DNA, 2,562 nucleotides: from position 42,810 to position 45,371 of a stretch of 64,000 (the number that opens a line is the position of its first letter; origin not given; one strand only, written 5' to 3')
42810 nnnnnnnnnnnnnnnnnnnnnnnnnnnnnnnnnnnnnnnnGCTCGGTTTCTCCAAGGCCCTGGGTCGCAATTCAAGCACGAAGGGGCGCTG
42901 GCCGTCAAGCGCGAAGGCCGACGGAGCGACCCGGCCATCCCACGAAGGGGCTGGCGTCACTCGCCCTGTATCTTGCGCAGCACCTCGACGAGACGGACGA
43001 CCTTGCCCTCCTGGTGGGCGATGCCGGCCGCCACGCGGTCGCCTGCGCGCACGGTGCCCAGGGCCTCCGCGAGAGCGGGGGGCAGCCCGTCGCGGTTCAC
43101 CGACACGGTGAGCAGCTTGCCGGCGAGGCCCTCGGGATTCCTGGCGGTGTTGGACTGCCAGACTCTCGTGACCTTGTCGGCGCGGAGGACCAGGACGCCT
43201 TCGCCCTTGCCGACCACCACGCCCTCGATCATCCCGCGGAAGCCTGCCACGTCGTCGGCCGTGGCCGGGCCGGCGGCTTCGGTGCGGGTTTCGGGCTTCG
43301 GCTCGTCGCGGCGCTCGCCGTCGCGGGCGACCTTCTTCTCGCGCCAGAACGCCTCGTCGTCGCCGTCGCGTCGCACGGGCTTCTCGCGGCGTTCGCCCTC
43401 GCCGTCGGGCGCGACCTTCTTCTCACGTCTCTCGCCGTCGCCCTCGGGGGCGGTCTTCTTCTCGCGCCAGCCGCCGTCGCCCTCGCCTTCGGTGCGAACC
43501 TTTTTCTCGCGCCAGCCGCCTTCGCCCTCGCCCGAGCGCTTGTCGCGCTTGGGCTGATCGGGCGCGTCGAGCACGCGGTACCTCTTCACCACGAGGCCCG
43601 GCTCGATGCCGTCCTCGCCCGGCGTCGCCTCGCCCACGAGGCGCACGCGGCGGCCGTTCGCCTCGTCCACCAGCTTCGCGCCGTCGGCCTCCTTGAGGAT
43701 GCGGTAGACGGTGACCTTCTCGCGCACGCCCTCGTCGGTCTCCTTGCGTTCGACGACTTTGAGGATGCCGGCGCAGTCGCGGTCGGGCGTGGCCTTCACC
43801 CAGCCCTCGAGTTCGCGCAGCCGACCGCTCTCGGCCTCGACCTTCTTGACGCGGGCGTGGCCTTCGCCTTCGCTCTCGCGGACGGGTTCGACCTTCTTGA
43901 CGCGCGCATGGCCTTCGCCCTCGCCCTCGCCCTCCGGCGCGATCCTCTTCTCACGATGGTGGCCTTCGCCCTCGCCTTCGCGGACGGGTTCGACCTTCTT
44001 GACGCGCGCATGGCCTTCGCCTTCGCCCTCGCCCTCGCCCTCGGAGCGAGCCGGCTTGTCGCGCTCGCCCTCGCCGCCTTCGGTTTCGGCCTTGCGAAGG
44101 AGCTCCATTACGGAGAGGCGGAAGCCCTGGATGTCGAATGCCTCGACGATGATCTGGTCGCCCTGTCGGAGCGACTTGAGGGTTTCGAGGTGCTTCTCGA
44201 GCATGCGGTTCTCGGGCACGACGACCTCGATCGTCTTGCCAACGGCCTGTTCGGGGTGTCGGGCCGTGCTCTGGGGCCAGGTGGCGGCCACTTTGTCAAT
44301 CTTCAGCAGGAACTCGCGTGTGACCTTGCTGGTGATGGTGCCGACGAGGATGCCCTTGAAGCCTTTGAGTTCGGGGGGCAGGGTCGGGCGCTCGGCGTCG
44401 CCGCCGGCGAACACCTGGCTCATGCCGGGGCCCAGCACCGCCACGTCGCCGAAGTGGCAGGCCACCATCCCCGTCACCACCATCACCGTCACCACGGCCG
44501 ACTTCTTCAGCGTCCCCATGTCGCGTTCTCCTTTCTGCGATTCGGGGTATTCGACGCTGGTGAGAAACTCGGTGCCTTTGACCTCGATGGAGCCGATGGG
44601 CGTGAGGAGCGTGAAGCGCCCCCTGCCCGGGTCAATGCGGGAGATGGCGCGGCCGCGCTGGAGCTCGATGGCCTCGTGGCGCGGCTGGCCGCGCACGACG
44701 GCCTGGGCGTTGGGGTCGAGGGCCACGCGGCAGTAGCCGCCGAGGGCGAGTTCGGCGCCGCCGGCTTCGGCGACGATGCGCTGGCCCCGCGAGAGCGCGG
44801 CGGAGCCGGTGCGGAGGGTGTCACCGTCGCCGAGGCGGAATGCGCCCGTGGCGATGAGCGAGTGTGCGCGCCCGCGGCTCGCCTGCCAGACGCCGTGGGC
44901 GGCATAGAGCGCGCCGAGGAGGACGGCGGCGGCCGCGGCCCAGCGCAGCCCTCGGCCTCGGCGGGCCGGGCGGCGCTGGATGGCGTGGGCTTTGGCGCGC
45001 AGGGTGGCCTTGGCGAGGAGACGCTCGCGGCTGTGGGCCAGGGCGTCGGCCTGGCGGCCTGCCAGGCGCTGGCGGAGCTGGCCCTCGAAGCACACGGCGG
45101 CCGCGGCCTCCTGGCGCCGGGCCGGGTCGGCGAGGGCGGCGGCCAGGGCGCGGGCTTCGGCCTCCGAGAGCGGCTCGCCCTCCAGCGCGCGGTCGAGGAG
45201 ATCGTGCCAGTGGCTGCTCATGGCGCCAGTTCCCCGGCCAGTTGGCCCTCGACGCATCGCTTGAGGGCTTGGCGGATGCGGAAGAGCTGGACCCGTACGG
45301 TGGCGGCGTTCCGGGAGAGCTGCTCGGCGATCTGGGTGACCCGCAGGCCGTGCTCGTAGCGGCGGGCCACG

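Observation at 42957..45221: Anti-sigma factor with an unusual 450-aa C-terminal extension: three repeated ~70-aa domains separated by EG-rich tandem repeats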

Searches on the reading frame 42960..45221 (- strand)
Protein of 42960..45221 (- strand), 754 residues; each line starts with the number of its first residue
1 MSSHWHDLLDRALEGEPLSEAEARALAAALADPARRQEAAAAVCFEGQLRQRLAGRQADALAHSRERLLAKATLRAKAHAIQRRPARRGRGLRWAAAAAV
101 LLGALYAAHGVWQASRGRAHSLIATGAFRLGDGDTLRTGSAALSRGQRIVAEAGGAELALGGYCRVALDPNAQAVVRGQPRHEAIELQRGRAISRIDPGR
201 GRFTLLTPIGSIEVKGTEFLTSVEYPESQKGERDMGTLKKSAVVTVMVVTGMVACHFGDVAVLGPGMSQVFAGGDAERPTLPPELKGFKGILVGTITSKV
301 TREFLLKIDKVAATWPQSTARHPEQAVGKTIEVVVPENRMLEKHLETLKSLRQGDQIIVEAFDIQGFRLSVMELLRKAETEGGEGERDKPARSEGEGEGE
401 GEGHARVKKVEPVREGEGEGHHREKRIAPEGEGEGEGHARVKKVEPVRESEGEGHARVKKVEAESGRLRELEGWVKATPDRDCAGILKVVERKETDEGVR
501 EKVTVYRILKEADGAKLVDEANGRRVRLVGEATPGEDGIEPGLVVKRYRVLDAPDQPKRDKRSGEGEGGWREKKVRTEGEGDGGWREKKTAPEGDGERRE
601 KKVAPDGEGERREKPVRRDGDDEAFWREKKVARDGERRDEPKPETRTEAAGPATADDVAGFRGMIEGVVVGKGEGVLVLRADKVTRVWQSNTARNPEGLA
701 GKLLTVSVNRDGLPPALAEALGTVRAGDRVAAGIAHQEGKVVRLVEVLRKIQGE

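Call 4: search_protein_families(library=pfam, proteins=[window:42960-45221:-], max_evalue=1)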
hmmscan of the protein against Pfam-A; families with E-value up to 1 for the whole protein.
window:42960-45221:- (754 aa): 1 family
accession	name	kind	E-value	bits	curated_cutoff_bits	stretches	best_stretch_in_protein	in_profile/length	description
PF04773.18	FecR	-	3.6e-05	24.6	24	1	154-226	9-83/97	FecR protein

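Call 6: search_protein_families(library=ncbifam, proteins=[window:42960-45221:-], max_evalue=1)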
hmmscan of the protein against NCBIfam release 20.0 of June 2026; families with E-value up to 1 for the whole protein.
window:42960-45221:- (754 aa): 1 family
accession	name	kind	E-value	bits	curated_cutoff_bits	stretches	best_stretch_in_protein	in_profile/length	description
NF052375.1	antisigma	equivalog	0.033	14.2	100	1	18-120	10-113/217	anti-sigma factor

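Call 10: find_homologous_proteins(query=window:42960-45221:-)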
Query window:42960-45221:- (754 aa): 13 proteins with E <= 0.001 among 8000 candidates.
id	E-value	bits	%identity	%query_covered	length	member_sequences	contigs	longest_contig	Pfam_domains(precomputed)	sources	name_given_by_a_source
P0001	0.0e+0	1574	97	100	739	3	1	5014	PF04773.19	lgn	-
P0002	0.0e+0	1260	81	100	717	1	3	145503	PF04773.19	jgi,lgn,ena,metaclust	metaclust:\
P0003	0.0e+0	1227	78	100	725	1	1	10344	PF04773.19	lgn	-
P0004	7.2e-246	836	60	100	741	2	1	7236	PF04773.19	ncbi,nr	ncbi:MAG: hypothetical protein FJ290_23015 [Planctomycetes bacterium]|nr:hypothetical protein [Planc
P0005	4.6e-222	758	56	100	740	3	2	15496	PF04773.19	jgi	-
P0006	5.2e-218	744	54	100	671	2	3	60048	PF04773.19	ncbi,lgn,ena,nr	ncbi:MAG TPA: FecR domain-containing protein [Planctomycetota bacterium]|nr:FecR domain-containing p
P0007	3.8e-208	712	55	100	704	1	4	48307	PF04773.19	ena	-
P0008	7.6e-147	509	42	100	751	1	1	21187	PF04773.19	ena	-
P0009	3.7e-141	490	51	61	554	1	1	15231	PF04773.19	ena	-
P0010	5.3e-140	486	51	60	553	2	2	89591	PF04773.19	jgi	-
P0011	1.3e-128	449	44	13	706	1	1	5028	PF04773.19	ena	-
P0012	4.9e-114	401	39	100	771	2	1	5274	PF04773.19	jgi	jgi:hypothetical protein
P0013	2.4e-92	329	44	50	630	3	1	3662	PF04773.19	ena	-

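Call 13: find_encoding_contigs(protein=P0002, flank=10000, max_places=2)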
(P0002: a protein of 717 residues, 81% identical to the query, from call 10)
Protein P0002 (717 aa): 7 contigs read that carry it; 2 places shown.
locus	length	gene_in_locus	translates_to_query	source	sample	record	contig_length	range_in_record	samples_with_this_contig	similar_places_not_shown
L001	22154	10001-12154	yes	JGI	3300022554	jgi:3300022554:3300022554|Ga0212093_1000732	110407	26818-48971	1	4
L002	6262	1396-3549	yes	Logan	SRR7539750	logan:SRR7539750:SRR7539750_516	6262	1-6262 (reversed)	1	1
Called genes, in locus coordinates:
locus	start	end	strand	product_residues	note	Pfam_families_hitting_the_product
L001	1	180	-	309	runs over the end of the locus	PF01557:FAA_hydrolase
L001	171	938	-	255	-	PF01810:LysE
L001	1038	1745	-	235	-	PF07589:PEP_exosort_dom (weak)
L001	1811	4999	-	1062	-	-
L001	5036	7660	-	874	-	PF13646:HEAT_2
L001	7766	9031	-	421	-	PF01408:GFO_IDH_MocA, PF19051:GFO_IDH_MocA_C2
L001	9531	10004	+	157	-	PF04542:Sigma70_r2, PF08281:Sigma70_r4_2, PF04545:Sigma70_r4 (weak)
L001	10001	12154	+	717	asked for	PF04773:FecR (faint)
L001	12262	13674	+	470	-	PF07719:TPR_2 (faint), PF04205:FMN_bind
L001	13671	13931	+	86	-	-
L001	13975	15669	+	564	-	PF12801:Fer4_5, PF12797:Fer4_2 (faint), PF12837:Fer4_6 (faint), PF13183:Fer4_8 (faint), PF14697:Fer4_21 (weak), PF12838:Fer4_7 (weak), PF00037:Fer4 (weak), PF13187:Fer4_9 (weak), +3 more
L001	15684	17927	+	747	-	PF16586:DUF5060, PF18884:TSP3_bac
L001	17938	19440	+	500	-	PF06739:SBBP (faint)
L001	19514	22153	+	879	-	PF22680:Glyco_hydro_123_N_2, PF13320:GH123_cat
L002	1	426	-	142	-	?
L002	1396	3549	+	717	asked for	PF04773:FecR (faint)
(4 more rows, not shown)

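Call 14: find_encoding_contigs(protein=P0010, flank=10000, max_places=2)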
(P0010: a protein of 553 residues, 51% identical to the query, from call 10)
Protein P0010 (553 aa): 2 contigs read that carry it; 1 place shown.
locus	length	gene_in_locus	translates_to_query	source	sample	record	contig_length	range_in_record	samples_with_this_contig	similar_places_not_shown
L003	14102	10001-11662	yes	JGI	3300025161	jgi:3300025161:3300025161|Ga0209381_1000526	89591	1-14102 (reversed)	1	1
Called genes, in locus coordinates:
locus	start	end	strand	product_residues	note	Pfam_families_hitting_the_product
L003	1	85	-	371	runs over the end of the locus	-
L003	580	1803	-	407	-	PF01676:Metalloenzyme, PF10143:PhosphMutase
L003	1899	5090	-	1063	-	-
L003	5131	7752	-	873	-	PF02985:HEAT (faint), PF13646:HEAT_2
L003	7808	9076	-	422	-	PF01408:GFO_IDH_MocA, PF19051:GFO_IDH_MocA_C2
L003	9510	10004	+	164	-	PF04542:Sigma70_r2, PF08281:Sigma70_r4_2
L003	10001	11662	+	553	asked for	PF04773:FecR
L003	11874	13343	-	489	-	PF00919:UPF0004, PF04055:Radical_SAM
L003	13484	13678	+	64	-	-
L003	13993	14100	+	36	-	?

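Call 23: find_encoding_contigs(protein=P0006, flank=10000, max_places=1)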
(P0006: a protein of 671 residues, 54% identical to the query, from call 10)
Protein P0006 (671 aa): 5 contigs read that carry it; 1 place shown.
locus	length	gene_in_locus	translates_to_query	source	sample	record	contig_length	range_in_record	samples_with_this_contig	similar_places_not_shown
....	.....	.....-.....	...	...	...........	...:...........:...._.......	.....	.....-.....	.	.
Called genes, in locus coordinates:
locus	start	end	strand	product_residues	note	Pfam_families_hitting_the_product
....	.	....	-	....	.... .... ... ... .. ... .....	-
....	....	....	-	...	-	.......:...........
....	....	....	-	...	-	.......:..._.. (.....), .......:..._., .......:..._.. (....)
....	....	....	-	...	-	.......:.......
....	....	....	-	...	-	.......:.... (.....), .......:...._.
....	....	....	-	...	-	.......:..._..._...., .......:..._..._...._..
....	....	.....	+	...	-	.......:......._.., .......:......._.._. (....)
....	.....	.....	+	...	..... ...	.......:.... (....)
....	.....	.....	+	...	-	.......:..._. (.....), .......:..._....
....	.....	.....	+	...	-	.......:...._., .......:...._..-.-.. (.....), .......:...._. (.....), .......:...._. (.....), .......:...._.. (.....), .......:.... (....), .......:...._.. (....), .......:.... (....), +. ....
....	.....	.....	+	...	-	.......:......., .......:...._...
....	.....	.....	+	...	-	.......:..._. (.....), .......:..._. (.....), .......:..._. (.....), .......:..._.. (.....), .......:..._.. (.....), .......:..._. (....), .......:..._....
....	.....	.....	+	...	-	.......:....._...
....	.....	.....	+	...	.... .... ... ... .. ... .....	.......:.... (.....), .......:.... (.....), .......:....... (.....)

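Call 24: find_encoding_contigs(protein=P0008, flank=10000, max_places=1)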
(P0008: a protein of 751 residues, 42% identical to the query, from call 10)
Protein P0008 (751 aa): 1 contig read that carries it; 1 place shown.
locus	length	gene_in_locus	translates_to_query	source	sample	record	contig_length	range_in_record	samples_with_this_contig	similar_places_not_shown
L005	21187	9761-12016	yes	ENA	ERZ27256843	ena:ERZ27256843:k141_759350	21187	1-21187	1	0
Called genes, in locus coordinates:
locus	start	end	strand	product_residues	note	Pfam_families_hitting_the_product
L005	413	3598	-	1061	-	-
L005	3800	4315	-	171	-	PF13443:HTH_26 (faint), PF01381:HTH_3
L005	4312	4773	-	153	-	PF22014:DUF6932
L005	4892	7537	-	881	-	PF13646:HEAT_2 (weak), PF02985:HEAT (faint), PF13646:HEAT_2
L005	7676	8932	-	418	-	PF01408:GFO_IDH_MocA, PF19051:GFO_IDH_MocA_C2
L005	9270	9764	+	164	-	PF04542:Sigma70_r2 (faint), PF08281:Sigma70_r4_2, PF04545:Sigma70_r4 (weak)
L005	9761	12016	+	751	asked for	PF04773:FecR (faint)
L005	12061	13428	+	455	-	PF13424:TPR_12 (faint), PF00515:TPR_1 (faint), PF04205:FMN_bind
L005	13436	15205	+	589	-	PF12801:Fer4_5, PF12801:Fer4_5 (weak), PF25160:LdpA_Fe-S-bd (weak), PF00037:Fer4 (weak), PF12838:Fer4_7 (weak), PF14697:Fer4_21 (weak), PF00037:Fer4 (weak), PF12838:Fer4_7 (weak), +5 more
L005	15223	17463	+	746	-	PF16586:DUF5060, PF18884:TSP3_bac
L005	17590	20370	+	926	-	PF13320:GH123_cat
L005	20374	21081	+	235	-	-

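Call 26: predict_structure(alignment_id=A1)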
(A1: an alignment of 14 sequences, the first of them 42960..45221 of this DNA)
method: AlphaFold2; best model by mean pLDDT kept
length: 754 residues; sequences in the alignment: 14
mean_pLDDT: 65.1   pTM: 0.30
mean pLDDT of the five models: 65.1, 64.8, 64.2, 63.7, 63.6
residues with pLDDT >= 90: 74; 70-90: 343; 50-70: 91; < 50: 246
segments of 3 or more residues with pLDDT < 50: 58-61, 83-119, 228-238, 274-278, 381-466, 496-499, 553-649
pLDDT, mean of each block of 10 residues (from residue 1): 76 83 86 79 72 55 57 64 43 42 44 40 83 68 84 87 88 87 88 86 87 79 65 47 78 78 75 51 86 89 87 90 87 82 87 91 77 82 31 31 30 31 32 27 31 28 49 85 83 51 82 86 87 72 88 42 29 29 30 33 32 32 30 30 34 81 89 84 81 70 82 75 86 85 83 57
secondary structure, 60 per line:
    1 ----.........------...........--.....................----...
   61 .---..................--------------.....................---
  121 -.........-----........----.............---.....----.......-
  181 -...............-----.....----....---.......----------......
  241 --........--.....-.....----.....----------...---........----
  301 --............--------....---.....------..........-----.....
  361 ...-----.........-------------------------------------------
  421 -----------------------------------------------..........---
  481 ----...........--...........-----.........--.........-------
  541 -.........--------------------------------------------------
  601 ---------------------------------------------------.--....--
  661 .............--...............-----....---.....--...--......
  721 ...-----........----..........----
elements in order (helices of 4 or more, strands of 3 or more residues): H5-13 H20-30 H33-53 H58-61 H65-82 H97-117 E122-130 E136-143 E148-160 E164-168 E173-179 E182-196 E202-206 E211-214 E218-224 H235-240 E243-250 E253-257 E259-263 E268-272 E289-296 E303-314 H323-326 E330-334 H341-350 E356-363 E369-377 E468-477 E485-495 E498-508 H514-521 E525-533 E542-550 H655-658 E661-673 E676-690 H696-699 E703-707 H715-723 E729-736 E741-750

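Call 30: fold_search(model_id=the predicted structure, library=pdb)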
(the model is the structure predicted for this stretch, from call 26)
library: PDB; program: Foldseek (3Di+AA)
matches with E <= 10: 739; with E <= 0.001: 4
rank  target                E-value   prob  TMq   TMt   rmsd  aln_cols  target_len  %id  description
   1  6ovk_R                3.1e-05  1.00  0.14  0.46  16.5       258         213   15  Crystal Structure of the Pseudomonas capeferrum Anti-sigma Regulator PupR C-terminal Cell-surface Signaling Domain in  (released 2020-03-04)
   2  4m0h_A                7.8e-05  1.00  0.13  0.43  17.0       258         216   14  Crystal structure of a putative anti-sigma factor (BDI_1681) from Parabacteroides distasonis ATCC 8503 at 2.50 A resol (released 2013-10-16)
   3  4m0h_B                9.7e-05  1.00  0.13  0.43  16.9       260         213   15  Crystal structure of a putative anti-sigma factor (BDI_1681) from Parabacteroides distasonis ATCC 8503 at 2.50 A resol (released 2013-10-16)
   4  4m0n                  2.8e-04  1.00  0.12  0.41  16.9       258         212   16  Crystal structure of a putative anti-sigma factor (BDI_1681) from Parabacteroides distasonis ATCC 8503 at 1.65 A resolut (released 2013-10-16)
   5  1se8                  1.1e-03  0.97  0.09  0.24  18.0       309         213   11  Structure of single-stranded DNA-binding protein (SSB) from D. radiodurans (released 2004-06-15)
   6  6cqm_G                1.7e-03  1.00  0.09  0.54   4.9        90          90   13  Crystal Structure of mitochondrial single-stranded DNA binding proteins from S. cerevisiae, Rim1 (Form2) (released 2018-05-30)
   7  6cqo_G                1.7e-03  1.00  0.09  0.54   4.9        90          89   13  Crystal Structure of mitochondrial single-stranded DNA binding proteins from S. cerevisiae (SeMet Labeled), Rim1 (Form (released 2018-05-30)
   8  2ccz_A                2.0e-03  1.00  0.11  0.51   4.8       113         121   13  Crystal structure of E. coli primosomol protein PriB bound to ssDNA (released 2006-09-18)
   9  3udg_A                2.7e-03  0.91  0.08  0.25  17.4       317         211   11  Structure of Deinococcus radiodurans SSB bound to ssDNA (released 2012-05-16)
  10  7zhh_A                5.2e-03  0.85  0.08  0.24  18.5       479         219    7  Complex structure of drosophila Unr CSD789 and a poly(A) RNA sequence (released 2022-12-07)
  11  4dam_H                5.5e-03  1.00  0.09  0.49   6.0       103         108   16  Crystal structure of small single-stranded DNA-binding protein from Streptomyces coelicolor (released 2013-01-16)
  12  3k8a_A                5.5e-03  1.00  0.08  0.46   5.5        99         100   19  Neisseria gonorrhoeae PriB (released 2010-01-12)
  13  2l55_MODEL_1_A        6.4e-03  1.00  0.09  0.69   3.6        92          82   18  Solution structure of the C-terminal domain of SilB from Cupriavidus metallidurans (released 2011-02-23)
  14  4dam_E                6.4e-03  1.00  0.09  0.46   6.2       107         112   15  Crystal structure of small single-stranded DNA-binding protein from Streptomyces coelicolor (released 2013-01-16)
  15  2z4h_A                6.4e-03  0.77  0.09  0.30  19.9       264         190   11  Crystal structure of the Cpx pathway activator NlpE from Escherichia coli (released 2007-09-04)
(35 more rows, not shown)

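Call 31: find_encoding_contigs(protein=P0001, flank=5000, max_places=3)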
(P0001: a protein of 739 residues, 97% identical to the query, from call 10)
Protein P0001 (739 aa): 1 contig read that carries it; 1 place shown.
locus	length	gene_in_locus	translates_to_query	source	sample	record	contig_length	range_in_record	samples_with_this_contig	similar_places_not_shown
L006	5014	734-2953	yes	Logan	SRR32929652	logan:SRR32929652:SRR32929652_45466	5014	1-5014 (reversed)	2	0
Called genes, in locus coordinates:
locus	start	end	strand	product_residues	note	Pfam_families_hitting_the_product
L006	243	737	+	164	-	PF04542:Sigma70_r2, PF08281:Sigma70_r4_2, PF04545:Sigma70_r4 (weak)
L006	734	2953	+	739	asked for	PF04773:FecR (faint)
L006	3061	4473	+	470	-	PF13424:TPR_12 (faint), PF07719:TPR_2 (faint), PF04205:FMN_bind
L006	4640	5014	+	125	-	?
